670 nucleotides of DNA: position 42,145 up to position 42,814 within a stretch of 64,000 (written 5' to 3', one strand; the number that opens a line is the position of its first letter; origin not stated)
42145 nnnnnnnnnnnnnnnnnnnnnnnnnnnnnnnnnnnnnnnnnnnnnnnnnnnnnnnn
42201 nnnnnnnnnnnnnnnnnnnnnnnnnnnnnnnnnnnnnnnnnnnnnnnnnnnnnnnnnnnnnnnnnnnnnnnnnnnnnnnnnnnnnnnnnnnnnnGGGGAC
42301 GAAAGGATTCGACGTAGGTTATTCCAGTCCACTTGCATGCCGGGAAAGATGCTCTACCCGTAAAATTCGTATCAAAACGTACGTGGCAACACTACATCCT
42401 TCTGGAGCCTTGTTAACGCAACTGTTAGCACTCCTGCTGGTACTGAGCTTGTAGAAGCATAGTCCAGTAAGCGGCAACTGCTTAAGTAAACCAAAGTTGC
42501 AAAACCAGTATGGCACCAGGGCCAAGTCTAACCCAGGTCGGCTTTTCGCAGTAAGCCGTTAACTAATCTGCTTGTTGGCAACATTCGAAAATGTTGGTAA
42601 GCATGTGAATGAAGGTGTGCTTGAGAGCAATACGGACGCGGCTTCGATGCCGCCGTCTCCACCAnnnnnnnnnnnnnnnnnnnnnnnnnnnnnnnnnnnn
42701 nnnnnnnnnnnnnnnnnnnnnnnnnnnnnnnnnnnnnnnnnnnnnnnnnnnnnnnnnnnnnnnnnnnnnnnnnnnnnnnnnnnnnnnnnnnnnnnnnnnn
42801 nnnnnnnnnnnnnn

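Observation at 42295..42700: Phage-encoded tmRNA (ssrA) with full tRNA-like domain and its own terminator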

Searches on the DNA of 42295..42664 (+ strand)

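Call 4: search_dna_similar(query=window:42295-42664:+, collection=phages, mode=distant, max_rows=30)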
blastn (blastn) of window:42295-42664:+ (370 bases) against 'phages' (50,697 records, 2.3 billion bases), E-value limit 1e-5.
No match.
